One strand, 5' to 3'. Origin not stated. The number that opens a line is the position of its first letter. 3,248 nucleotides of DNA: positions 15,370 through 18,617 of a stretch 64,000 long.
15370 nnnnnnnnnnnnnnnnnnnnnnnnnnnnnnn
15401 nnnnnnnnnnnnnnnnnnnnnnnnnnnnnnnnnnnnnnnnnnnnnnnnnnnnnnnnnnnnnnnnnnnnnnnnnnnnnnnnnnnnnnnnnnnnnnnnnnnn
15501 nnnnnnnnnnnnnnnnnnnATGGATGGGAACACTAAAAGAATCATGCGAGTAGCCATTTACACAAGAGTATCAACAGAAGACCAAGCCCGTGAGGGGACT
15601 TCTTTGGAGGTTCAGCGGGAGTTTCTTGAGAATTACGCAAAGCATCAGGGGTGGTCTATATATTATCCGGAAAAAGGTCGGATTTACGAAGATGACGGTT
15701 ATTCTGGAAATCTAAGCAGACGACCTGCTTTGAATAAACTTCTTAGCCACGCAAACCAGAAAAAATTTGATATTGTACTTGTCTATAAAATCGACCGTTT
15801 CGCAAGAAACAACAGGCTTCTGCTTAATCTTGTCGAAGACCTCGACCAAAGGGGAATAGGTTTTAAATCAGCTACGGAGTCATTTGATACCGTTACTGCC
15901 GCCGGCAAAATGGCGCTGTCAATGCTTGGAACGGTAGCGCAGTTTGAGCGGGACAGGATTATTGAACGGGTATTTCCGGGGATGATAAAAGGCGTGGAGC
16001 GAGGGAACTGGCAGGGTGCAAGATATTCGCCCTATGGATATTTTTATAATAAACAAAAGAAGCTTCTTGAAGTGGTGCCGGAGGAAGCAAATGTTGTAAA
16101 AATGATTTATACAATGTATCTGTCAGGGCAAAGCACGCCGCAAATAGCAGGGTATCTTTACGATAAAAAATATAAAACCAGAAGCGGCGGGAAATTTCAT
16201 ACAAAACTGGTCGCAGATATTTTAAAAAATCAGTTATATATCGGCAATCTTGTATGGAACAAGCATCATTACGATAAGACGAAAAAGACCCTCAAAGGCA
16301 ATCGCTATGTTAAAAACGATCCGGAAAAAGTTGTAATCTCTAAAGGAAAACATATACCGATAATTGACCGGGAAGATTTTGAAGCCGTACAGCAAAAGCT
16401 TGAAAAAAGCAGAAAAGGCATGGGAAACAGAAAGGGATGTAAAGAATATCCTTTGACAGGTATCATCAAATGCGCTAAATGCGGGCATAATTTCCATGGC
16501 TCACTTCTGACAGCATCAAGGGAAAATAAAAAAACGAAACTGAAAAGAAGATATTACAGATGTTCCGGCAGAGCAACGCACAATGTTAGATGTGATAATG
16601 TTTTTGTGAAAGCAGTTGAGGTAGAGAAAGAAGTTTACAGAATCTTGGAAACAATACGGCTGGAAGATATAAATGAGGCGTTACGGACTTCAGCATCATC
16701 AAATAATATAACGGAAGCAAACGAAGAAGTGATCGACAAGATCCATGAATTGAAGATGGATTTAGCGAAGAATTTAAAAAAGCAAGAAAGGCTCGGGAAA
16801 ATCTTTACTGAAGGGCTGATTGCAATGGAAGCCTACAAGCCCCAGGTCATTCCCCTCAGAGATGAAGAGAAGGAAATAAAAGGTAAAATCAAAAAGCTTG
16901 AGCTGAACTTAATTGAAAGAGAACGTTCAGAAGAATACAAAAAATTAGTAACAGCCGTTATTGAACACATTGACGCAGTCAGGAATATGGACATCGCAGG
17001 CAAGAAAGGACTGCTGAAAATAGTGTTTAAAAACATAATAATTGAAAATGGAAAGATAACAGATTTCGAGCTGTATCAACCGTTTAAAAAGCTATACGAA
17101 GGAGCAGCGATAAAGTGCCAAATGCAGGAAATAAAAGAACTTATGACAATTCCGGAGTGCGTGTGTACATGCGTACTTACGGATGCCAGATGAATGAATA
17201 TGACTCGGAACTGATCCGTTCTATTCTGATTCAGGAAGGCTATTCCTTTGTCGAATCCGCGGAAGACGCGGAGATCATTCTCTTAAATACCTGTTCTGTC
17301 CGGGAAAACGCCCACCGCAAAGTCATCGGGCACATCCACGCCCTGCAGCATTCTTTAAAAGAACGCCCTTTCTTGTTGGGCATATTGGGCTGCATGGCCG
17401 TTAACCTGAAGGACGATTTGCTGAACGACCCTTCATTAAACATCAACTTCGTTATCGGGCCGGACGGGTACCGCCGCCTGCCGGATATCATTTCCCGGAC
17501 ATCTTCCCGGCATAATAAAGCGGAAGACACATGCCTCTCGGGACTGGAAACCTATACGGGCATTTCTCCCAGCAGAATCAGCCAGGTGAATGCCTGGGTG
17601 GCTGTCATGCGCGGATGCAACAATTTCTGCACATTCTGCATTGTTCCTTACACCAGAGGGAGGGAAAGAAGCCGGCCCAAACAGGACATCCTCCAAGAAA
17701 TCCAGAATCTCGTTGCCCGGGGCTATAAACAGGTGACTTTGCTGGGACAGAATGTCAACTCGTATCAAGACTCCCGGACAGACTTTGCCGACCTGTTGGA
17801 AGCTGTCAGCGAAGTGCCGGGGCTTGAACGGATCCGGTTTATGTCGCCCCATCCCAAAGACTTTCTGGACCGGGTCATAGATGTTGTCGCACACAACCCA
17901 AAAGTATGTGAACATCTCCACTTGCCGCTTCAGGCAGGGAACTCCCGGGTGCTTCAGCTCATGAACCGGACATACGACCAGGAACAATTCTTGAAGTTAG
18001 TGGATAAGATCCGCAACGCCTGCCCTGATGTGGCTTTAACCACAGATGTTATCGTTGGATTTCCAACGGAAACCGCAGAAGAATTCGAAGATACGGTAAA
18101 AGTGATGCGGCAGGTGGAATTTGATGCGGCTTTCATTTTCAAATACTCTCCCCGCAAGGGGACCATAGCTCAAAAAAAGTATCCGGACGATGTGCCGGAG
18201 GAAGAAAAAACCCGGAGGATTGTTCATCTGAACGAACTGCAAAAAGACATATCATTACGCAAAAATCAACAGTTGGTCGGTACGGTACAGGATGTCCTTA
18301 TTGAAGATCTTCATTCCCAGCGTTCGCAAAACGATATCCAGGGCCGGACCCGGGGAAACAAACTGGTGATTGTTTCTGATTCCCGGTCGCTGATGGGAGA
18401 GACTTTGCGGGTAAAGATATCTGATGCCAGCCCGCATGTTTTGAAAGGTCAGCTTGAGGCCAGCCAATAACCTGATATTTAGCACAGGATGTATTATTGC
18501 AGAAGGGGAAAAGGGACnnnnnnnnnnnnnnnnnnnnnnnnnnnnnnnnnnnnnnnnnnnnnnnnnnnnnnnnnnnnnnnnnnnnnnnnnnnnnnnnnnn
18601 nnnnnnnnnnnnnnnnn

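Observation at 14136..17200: Base-composition switch coincides exactly with a serine-recombinase module fused onto the 5' end of miaB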

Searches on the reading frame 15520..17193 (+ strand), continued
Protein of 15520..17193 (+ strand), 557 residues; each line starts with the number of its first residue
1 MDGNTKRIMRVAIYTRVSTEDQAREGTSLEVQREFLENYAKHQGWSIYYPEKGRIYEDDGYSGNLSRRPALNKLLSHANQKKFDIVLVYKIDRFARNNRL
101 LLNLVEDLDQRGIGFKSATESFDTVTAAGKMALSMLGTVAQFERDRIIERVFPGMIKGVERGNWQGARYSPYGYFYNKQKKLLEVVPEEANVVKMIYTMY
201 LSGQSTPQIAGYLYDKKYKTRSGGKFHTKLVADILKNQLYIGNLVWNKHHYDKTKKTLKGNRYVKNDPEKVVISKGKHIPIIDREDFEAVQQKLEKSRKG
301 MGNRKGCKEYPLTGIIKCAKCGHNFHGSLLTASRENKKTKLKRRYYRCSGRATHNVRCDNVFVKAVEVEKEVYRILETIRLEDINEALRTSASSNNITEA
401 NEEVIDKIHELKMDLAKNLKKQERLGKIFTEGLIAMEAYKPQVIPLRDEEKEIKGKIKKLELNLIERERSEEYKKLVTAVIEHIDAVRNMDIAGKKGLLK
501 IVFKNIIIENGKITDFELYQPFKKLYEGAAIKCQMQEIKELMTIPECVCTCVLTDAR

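Call 90: search_dna_similar(query=window:15544-17190:+, collection=phages, mode=protein, max_rows=8)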
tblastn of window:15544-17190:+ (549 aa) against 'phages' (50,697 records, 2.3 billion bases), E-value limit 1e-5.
Records with a match: 1439; places in all: 1619; records where one place covers at least 80% of the query: 6.
Best place of each record, by identity: <60% 1439.
By first word of the organism name: Mycobacterium 455; Streptococcus 149; Bacteriophage 101; Staphylococcus 99; Ralstonia 98; Streptomyces 85; Bacillus 66; Escherichia 51; Clostridium 24; Paenibacillus 22; and 79 more.
By host as written in the record: Mycobacterium smegmatis mc2 155 322; - 175; Ralstonia solanacearum 69; Mycobacterium smegmatis mc#155 58; Staphylococcus aureus 36; Mycobacterium smegmatis mc2155 31; Streptomyces lividans JI 1326 17; Klebsiella pneumoniae 17; and 376 more.
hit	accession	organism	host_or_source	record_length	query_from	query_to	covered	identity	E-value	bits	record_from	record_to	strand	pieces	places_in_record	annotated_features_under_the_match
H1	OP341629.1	Geobacillus phage vB_GthS_PK5.2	Geobacillus thermodenitrificans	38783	1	501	91%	30.7%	4e-49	189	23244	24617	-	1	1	site-specific recombinase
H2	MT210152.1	Bacillus phage vB_Bacillus_1020A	Bacillus sp.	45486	1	501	91%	30.1%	1e-45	178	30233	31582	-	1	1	hypothetical protein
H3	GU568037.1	Deep-sea thermophilic phage D6E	-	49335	1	432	79%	32.6%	3e-51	195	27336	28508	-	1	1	recombinase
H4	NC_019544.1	Deep-sea thermophilic phage D6E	-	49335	1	432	79%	32.6%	3e-51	195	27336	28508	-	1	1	integrase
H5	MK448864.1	Streptococcus phage Javan180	Streptococcus equi 4047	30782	2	438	80%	31.6%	2e-45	177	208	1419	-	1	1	integrase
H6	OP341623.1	Parageobacillus phage vB_PtoS_NIIg3.2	Parageobacillus toebii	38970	1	432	79%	31.3%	1e-47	184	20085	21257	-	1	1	site-specific recombinase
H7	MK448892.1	Streptococcus phage Javan268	Streptococcus infantis SK970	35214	2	429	78%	31.5%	3e-35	174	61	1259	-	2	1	integrase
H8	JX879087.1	Streptococcus phage phiNJ2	Streptococcus suis NJ2 serotype 9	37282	2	439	80%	30.6%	6e-43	170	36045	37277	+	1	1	putative recombinase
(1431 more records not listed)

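Call 91: search_dna_similar(query=window:15544-17190:+, collection=plasmids, mode=protein, max_rows=8)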
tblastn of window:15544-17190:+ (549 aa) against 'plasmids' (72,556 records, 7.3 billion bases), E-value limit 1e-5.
The search stops at 5000 records and this limit was reached: more records match than are counted here, and every count below describes the 5000 best-scoring records only.
Records with a match: at least 5000; places in all: 7141; records where one place covers at least 80% of the query: 14.
Best place of each record, by identity: <60% 5000.
By first word of the organism name: Klebsiella 764; Escherichia 571; Enterobacter 402; Staphylococcus 355; Pseudomonas 179; Xanthomonas 176; Rhizobium 156; Agrobacterium 152; Salmonella 138; Citrobacter 129; and 330 more.
By predicted mobility (MOB-suite, as given by PLSDB): conjugative 2183; non-mobilizable 1709; mobilizable 1108.
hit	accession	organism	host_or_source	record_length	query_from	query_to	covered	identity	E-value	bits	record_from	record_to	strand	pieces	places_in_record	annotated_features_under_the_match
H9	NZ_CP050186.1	Bacillus thuringiensis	cell culture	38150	1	438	80%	32.9%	2e-47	185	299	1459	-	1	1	recombinase family protein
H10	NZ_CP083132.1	Bacillus thuringiensis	whole organism,Biopesticide Novodor 3FC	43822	1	438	80%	32.7%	3e-46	181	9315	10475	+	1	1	recombinase family protein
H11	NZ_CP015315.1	Bacillus thuringiensis serovar morrisoni str. 4AA1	Tribolium castaneum,whole organism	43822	1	438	80%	32.7%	3e-46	181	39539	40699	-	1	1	recombinase family protein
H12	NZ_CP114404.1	Bacillus thuringiensis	liquid culture,Bacillus thuringiensis ...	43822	1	438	80%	32.7%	3e-46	181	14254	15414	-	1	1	recombinase family protein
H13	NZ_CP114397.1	Bacillus thuringiensis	liquid culture,Bacillus thuringiensis ...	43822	1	438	80%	32.7%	3e-46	181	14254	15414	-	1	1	recombinase family protein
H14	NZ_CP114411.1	Bacillus thuringiensis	liquid culture,Bacillus thuringiensis ...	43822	1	438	80%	32.7%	3e-46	181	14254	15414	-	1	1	recombinase family protein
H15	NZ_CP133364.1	Bacillus thuringiensis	Tenebrio molitor,liquid culture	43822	1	438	80%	32.7%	3e-46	181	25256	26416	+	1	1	recombinase family protein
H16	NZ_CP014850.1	Bacillus thuringiensis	soil,soil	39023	1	438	80%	31.7%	1e-43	174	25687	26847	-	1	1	recombinase family protein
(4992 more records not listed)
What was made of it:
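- Closest known: SCCmec / SCC composite islands at rlmH. Different: Sequence identity of this LSR to any phage or plasmid LSR searched is at most 33% (calls 90, 91).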

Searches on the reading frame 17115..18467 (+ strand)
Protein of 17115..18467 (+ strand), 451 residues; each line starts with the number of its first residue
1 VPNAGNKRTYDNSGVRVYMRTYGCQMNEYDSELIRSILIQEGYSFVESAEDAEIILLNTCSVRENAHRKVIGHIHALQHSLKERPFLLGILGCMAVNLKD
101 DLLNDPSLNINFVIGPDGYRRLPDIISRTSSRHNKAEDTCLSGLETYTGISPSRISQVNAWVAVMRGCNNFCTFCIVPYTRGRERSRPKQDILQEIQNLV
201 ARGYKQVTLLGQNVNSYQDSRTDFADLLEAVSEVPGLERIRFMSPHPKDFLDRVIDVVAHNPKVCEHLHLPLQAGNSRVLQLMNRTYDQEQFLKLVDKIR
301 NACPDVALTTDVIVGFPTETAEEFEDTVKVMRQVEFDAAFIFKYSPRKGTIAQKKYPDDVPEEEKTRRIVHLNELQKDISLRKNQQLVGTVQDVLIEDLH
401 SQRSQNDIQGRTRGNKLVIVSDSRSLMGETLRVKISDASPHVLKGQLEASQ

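Call 8: search_protein_families(library=pfam, proteins=[window:17115-18467:+])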
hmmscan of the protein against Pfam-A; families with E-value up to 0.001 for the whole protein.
window:17115-18467:+ (451 aa): 3 families
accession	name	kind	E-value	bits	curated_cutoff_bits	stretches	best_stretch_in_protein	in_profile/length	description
PF04055.27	Radical_SAM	-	1.2e-29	104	29.5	1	164-329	3-164/166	Radical SAM superfamily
PF00919.26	UPF0004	-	7.9e-26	90.4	27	1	16-112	1-95/98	Uncharacterized protein family UPF0004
PF01938.26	TRAM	-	4.2e-12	46.2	21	1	386-447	2-60/61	TRAM domain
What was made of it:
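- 17115..18470 (+): miaB (UPF0004 + Radical_SAM + TRAM). From about 17183 onward it is host DNA. Call 8.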

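Call 32: find_homologous_proteins(query=window:17157-18467:+, max_evalue=1e-30)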
Query window:17157-18467:+ (437 aa): 8000 proteins with E <= 1e-30 among 8000 candidates; the best 120 are listed.
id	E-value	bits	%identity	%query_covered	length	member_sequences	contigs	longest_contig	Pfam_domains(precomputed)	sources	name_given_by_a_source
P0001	4.9e-289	976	100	99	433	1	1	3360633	PF04055.28,PF00919.27,PF01938.27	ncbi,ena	-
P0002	2.2e-199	680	68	99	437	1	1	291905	PF04055.28,PF00919.27,PF01938.27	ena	-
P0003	2.0e-196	671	67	98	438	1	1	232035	PF04055.28,PF00919.27,PF01938.27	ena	-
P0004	3.7e-192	657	66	99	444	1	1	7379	PF04055.28,PF00919.27,PF01938.27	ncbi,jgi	ncbi:MAG: tRNA (N6-isopentenyl adenosine(37)-C2)-methylthiotransferase MiaB [Candidatus Omnitrophota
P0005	1.3e-188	645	66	98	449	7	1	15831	PF04055.28,PF00919.27,PF01938.27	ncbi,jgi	jgi:tRNA-2-methylthio-N6-dimethylallyladenosine synthase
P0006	2.8e-183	627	63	99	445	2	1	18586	PF04055.28,PF00919.27,PF01938.27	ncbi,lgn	-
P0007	3.3e-183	627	63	99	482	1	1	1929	PF04055.28,PF00919.27,PF01938.27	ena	-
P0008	2.9e-181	621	63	99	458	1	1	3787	PF04055.28,PF00919.27,PF01938.27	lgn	-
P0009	1.1e-180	619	62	99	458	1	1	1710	PF04055.28,PF00919.27,PF01938.27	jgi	-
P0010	2.9e-180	618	63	98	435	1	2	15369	PF04055.28,PF00919.27,PF01938.27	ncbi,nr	ncbi:MAG TPA: tRNA (N6-isopentenyl adenosine(37)-C2)-methylthiotransferase MiaB [Candidatus Omnitrop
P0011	6.3e-180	616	63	99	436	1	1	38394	PF04055.28,PF00919.27,PF01938.27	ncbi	-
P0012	8.3e-180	616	63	99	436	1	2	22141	PF04055.28,PF00919.27,PF01938.27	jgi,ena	-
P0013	1.4e-179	615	62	100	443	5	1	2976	PF04055.28,PF00919.27,PF01938.27,PF18693.8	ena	-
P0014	1.3e-178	612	61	99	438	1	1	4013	PF04055.28,PF00919.27,PF01938.27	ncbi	-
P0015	1.5e-177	609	60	100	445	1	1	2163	PF04055.28,PF00919.27,PF01938.27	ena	-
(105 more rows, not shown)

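Call 33: find_encoding_contigs(protein=P0001, flank=10000, max_places=5)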
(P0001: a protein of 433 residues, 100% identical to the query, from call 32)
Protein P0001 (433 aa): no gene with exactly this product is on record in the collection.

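Call 34: list_cluster_members(proteins=[P0001, P0002, P0003, P0004])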
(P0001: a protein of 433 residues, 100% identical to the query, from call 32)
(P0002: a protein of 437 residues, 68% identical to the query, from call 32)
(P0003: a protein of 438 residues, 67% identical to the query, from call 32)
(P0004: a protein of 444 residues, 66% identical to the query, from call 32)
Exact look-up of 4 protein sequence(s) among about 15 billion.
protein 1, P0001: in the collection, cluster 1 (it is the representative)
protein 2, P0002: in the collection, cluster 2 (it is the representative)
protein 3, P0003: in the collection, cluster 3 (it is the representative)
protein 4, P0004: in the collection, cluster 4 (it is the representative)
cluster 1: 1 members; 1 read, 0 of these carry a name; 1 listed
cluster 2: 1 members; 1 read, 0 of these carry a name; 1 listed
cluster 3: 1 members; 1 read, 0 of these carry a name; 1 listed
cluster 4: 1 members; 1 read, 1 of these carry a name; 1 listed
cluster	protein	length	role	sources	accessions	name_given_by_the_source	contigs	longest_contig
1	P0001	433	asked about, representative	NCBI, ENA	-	-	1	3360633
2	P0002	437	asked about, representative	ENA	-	-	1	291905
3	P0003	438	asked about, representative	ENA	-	-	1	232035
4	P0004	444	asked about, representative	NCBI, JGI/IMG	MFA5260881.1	MAG: tRNA (N6-isopentenyl adenosine(37)-C2)-methylthiotransferase MiaB [Candidatus ... | tRNA-2-methylthio-N6-dimethylallyladenosine synthase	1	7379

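Call 35: find_encoding_contigs(protein=P0002, flank=10000, max_places=3)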
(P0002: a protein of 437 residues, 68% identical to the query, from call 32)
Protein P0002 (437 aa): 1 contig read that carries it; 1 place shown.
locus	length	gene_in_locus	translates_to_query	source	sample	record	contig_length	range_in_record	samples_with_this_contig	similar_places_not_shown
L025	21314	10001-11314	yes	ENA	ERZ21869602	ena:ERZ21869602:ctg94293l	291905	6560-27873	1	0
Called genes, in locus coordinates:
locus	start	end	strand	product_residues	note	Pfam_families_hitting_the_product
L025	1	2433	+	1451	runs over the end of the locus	-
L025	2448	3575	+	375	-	PF21033:RMD1-3 (faint), PF13414:TPR_11 (faint), PF23914:TPR_CcmH_CycH (faint), PF13424:TPR_12 (faint), PF00515:TPR_1 (faint), PF13432:TPR_16 (weak), PF13181:TPR_8 (weak), PF12895:ANAPC3 (weak), +7 more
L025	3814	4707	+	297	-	-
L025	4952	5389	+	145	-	PF03848:TehB (weak), PF13489:Methyltransf_23, PF02353:CMAS (weak), PF13847:Methyltransf_31, PF08241:Methyltransf_11, PF08242:Methyltransf_12, PF13649:Methyltransf_25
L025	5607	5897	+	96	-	PF07045:DUF1330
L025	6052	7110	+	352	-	PF01791:DeoC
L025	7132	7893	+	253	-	PF00300:His_Phos_1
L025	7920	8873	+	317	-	PF01368:DHH, PF02272:DHHA1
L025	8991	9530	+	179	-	PF06041:DUF924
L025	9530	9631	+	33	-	-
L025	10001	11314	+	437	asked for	PF00919:UPF0004, PF04055:Radical_SAM, PF01938:TRAM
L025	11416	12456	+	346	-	PF02445:NadA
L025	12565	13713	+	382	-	PF00561:Abhydrolase_1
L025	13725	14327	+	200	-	PF07021:MetW, PF13489:Methyltransf_23, PF13847:Methyltransf_31, PF08241:Methyltransf_11, PF08242:Methyltransf_12, PF13649:Methyltransf_25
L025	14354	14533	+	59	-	PF01361:Tautomerase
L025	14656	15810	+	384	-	PF01266:DAO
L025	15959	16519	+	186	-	PF08712:Nfu_N, PF01106:NifU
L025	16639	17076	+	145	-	PF02082:Rrf2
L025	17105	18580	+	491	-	PF19295:SufBD_N, PF01458:SUFBD_core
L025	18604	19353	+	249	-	PF02463:SMC_N (faint), PF00005:ABC_tran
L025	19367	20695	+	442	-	PF19295:SufBD_N (faint), PF01458:SUFBD_core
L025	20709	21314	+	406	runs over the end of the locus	PF00155:Aminotran_1_2, PF00266:Aminotran_5, PF01053:Cys_Met_Meta_PP (weak)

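Call 36: find_encoding_contigs(protein=P0003, flank=10000, max_places=3)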
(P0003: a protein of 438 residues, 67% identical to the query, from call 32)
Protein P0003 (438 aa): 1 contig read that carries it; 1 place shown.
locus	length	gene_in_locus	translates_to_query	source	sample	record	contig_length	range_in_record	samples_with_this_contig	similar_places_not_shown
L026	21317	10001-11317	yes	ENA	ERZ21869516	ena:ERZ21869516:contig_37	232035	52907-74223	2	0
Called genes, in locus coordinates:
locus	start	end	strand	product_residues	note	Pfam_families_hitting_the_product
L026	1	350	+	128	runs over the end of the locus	PF13276:HTH_21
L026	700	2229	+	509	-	-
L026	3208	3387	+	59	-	-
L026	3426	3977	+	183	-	PF13302:Acetyltransf_3, PF00583:Acetyltransf_1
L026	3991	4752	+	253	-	PF01209:Ubie_methyltran, PF03848:TehB, PF13489:Methyltransf_23, PF05175:MTS, PF13847:Methyltransf_31, PF08241:Methyltransf_11, PF08242:Methyltransf_12, PF13649:Methyltransf_25, +2 more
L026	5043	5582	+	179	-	PF01872:RibD_C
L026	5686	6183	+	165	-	PF13302:Acetyltransf_3, PF13420:Acetyltransf_4, PF00583:Acetyltransf_1, PF13508:Acetyltransf_7 (weak)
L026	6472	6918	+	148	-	PF08241:Methyltransf_11, PF13649:Methyltransf_25, PF20922:Anamorsin_N (faint)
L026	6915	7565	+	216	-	PF03848:TehB (weak), PF13679:Methyltransf_32 (weak), PF13489:Methyltransf_23, PF05175:MTS, PF08241:Methyltransf_11, PF08242:Methyltransf_12, PF13649:Methyltransf_25, PF13847:Methyltransf_31, +1 more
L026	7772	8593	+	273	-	PF02517:Rce1-like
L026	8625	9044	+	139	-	-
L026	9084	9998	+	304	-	PF03096:Ndr (faint), PF00561:Abhydrolase_1, PF12146:Hydrolase_4, PF12697:Abhydrolase_6, PF00326:Peptidase_S9 (faint), PF08386:Abhydrolase_4 (faint)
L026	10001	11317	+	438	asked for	PF00919:UPF0004, PF04055:Radical_SAM, PF01938:TRAM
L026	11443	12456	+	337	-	PF02445:NadA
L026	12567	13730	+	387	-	PF00561:Abhydrolase_1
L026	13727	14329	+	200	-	PF07021:MetW, PF13489:Methyltransf_23, PF13847:Methyltransf_31, PF08241:Methyltransf_11, PF08242:Methyltransf_12, PF13649:Methyltransf_25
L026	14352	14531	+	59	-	PF01361:Tautomerase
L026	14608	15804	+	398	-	PF01266:DAO, PF02254:TrkA_N (faint), PF13450:NAD_binding_8 (weak)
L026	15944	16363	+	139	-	PF08712:Nfu_N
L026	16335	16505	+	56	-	PF01106:NifU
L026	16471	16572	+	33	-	-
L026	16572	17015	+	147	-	PF02082:Rrf2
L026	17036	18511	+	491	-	PF19295:SufBD_N (weak), PF01458:SUFBD_core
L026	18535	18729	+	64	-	PF00005:ABC_tran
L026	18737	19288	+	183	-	PF00005:ABC_tran (weak)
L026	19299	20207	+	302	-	PF19295:SufBD_N (faint), PF01458:SUFBD_core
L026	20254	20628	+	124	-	PF01458:SUFBD_core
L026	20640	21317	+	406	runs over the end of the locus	PF00266:Aminotran_5, PF01053:Cys_Met_Meta_PP (weak), PF01212:Beta_elim_lyase (weak), PF00155:Aminotran_1_2, PF01041:DegT_DnrJ_EryC1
